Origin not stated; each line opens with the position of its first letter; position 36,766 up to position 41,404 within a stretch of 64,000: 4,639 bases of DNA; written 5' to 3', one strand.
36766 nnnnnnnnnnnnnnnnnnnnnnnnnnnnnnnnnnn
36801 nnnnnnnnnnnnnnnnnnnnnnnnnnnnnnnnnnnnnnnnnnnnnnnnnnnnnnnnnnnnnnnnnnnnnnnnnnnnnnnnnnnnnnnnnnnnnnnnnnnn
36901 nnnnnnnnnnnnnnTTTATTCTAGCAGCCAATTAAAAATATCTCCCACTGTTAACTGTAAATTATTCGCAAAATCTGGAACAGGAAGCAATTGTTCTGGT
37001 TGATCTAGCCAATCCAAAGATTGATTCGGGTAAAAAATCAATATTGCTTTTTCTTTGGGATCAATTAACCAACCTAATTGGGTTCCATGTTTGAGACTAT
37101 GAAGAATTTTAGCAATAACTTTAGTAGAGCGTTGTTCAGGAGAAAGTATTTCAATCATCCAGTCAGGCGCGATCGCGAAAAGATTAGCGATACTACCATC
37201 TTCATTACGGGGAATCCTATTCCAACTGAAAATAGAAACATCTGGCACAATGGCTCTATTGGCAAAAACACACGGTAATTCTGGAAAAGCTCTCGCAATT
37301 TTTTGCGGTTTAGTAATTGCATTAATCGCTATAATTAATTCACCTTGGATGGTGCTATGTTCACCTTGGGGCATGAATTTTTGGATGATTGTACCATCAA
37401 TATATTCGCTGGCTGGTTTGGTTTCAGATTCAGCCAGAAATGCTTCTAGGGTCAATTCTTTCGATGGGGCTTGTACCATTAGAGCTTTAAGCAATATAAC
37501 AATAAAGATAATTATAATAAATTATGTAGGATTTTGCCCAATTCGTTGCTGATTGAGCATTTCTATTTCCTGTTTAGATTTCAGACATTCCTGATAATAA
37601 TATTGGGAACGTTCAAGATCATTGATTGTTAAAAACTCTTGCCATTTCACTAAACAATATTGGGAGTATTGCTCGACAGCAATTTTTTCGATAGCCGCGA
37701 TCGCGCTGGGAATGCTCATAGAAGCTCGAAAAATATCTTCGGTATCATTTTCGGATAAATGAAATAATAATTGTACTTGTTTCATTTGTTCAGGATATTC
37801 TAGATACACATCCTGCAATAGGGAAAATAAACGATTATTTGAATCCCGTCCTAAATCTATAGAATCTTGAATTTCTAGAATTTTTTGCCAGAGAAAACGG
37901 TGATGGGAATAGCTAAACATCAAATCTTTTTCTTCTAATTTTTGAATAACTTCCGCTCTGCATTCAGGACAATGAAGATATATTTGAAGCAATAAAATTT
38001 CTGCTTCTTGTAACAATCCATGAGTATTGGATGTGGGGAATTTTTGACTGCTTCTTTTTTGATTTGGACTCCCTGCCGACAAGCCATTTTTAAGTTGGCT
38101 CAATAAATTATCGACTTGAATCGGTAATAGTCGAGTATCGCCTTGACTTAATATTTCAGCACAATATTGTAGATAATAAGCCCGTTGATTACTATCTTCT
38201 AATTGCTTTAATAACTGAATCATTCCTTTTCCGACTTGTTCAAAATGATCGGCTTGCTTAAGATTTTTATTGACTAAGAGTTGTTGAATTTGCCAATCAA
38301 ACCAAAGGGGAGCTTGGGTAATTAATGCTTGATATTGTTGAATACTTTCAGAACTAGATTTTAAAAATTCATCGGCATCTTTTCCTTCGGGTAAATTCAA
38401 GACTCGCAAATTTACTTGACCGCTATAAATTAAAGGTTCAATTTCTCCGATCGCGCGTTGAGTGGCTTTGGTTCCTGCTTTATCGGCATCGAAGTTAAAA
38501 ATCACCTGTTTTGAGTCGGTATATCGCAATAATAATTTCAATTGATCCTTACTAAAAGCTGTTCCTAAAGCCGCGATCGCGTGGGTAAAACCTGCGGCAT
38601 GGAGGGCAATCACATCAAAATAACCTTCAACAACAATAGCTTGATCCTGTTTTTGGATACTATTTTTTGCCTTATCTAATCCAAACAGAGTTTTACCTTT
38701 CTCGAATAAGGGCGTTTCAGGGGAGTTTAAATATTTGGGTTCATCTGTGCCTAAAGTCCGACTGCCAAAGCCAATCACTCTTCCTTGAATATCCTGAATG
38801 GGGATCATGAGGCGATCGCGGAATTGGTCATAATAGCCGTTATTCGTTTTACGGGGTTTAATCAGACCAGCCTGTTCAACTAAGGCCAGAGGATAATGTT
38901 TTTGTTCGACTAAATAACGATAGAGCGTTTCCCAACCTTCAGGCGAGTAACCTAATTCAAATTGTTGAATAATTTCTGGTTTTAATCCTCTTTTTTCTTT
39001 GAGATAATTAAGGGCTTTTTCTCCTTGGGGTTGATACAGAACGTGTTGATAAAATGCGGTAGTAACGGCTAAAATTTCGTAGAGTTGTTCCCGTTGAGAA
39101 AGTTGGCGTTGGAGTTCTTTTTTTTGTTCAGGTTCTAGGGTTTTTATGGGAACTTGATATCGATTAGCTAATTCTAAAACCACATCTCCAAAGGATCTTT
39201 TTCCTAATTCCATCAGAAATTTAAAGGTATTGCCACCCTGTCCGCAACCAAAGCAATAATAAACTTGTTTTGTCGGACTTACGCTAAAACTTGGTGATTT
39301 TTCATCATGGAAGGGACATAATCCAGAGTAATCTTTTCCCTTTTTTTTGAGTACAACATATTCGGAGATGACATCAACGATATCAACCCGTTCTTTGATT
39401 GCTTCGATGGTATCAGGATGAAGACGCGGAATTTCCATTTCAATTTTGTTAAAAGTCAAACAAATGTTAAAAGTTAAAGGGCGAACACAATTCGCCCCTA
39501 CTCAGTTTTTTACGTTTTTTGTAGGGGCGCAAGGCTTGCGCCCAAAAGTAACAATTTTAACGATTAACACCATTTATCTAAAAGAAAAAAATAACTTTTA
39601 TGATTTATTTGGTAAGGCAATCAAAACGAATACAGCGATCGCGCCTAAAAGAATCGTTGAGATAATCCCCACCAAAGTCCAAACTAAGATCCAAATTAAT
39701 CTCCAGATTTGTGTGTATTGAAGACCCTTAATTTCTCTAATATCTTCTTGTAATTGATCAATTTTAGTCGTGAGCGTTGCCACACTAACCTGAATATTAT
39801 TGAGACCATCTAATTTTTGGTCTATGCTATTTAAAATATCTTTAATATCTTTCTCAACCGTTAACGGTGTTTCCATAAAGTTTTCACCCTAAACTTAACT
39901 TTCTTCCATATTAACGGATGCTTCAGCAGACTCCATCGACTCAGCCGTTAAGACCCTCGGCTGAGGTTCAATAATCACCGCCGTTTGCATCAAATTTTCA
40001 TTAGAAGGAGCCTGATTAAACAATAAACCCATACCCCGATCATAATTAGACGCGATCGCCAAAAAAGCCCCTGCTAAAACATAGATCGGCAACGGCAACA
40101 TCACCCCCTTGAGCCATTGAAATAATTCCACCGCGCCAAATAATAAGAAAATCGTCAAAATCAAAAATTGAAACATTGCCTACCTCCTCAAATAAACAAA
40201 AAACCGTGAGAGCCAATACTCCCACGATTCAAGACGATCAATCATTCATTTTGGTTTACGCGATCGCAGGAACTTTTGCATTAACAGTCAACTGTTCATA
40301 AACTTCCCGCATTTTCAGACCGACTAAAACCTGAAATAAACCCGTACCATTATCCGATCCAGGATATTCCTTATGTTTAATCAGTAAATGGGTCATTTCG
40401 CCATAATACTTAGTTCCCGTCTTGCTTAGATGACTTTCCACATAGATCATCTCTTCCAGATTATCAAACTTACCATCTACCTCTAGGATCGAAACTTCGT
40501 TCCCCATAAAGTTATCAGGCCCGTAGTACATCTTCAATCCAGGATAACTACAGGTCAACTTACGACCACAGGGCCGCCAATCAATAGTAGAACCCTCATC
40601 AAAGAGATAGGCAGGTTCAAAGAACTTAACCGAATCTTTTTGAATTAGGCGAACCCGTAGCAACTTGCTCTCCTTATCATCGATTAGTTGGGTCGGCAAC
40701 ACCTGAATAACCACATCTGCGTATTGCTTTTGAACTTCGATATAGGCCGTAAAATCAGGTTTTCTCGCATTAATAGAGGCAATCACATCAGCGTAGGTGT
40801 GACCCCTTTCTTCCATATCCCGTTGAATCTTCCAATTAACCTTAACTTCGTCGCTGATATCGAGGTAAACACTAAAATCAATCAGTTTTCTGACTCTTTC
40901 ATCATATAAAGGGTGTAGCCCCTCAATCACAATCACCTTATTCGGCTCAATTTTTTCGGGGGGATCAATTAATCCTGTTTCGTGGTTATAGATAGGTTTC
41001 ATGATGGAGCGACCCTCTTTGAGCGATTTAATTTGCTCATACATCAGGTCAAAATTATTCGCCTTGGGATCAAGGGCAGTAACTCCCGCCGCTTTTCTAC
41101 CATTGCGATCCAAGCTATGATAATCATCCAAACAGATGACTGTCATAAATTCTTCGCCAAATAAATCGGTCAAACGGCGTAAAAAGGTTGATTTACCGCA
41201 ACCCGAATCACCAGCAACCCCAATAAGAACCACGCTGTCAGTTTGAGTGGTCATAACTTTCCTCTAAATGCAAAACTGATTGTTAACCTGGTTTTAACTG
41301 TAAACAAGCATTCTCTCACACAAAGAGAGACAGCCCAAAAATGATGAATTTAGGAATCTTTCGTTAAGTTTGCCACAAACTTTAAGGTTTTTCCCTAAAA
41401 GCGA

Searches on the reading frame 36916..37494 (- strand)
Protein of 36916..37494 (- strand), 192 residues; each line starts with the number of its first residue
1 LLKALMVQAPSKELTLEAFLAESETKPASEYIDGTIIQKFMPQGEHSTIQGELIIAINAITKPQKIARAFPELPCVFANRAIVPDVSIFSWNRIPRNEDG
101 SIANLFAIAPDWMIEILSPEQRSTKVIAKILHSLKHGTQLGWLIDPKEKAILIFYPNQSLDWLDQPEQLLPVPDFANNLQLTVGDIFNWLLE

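Call 54: search_protein_families(library=pfam, max_evalue=0.00001, proteins=[window:36916-37494:-])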
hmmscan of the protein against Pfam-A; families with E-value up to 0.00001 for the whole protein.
window:36916-37494:- (192 aa): 1 family
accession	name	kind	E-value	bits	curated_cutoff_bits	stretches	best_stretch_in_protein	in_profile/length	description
PF05685.18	Uma2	-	1e-31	110.2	27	1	23-183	9-171/172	Putative restriction endonuclease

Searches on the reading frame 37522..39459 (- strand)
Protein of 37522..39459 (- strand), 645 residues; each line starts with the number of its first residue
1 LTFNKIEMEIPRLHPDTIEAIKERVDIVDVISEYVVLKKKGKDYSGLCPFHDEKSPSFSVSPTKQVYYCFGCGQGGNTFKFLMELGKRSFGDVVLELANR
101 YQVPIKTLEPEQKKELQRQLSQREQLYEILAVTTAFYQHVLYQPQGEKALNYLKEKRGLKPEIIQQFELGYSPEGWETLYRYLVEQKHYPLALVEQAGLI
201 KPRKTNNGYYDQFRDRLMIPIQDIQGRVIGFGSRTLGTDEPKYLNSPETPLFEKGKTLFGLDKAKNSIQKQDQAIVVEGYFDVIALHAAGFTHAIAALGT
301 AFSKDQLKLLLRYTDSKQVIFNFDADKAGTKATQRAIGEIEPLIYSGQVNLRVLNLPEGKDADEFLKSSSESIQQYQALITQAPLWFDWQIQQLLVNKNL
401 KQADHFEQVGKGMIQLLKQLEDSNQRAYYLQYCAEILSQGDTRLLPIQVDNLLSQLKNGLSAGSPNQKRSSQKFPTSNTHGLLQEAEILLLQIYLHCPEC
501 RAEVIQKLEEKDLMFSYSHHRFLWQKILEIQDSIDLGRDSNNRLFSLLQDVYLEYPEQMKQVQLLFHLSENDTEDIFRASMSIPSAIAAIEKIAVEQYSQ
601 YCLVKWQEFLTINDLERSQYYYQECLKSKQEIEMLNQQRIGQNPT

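Call 54: search_protein_families(library=pfam, max_evalue=0.00001, proteins=[window:37522-39459:-])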
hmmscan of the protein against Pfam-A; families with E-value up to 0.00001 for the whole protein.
window:37522-39459:- (645 aa): 7 families
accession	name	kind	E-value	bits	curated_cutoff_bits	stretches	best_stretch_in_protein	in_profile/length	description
PF08275.17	DNAG_N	-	1.3e-41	142.1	26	1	136-265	1-128/128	DNA primase catalytic core, N-terminal domain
PF01807.25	Zn_ribbon_DnaG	-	1.2e-38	131.3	24.9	1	15-107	3-95/98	CHC2 zinc finger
PF13155.12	Toprim_2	-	3.2e-22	79.1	22.1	1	275-366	1-88/88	Toprim-like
PF13662.12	Toprim_4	-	6.4e-19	68.4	25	1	273-342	2-73/85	Toprim domain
PF01751.28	Toprim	-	8.2e-12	45.6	23.1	1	274-346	2-86/96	Toprim domain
PF10410.14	DnaB_bind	-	5.4e-07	30.2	20.6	1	387-440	1-54/56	DnaB-helicase binding domain of primase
PF13362.12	Toprim_3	-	2.1e-06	28.5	27.2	1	274-369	2-92/95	Toprim domain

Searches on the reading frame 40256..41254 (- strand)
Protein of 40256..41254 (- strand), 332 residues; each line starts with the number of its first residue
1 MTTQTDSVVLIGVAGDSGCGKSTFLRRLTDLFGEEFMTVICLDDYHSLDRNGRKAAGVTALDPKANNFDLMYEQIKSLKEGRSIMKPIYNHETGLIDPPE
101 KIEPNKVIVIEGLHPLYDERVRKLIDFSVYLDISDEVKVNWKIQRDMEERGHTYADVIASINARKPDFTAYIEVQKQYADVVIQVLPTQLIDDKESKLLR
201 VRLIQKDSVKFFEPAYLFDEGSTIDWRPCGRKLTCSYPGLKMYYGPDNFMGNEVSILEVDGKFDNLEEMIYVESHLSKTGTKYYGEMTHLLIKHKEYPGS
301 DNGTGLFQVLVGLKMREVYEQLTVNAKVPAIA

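Call 54: search_protein_families(library=pfam, max_evalue=0.00001, proteins=[window:40256-41254:-])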
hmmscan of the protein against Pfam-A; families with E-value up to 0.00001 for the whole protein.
window:40256-41254:- (332 aa): 1 family
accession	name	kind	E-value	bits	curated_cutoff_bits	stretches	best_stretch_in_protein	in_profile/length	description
PF00485.24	PRK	-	1.2e-73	247.6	22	1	10-191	1-195/196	Phosphoribulokinase / Uridine kinase family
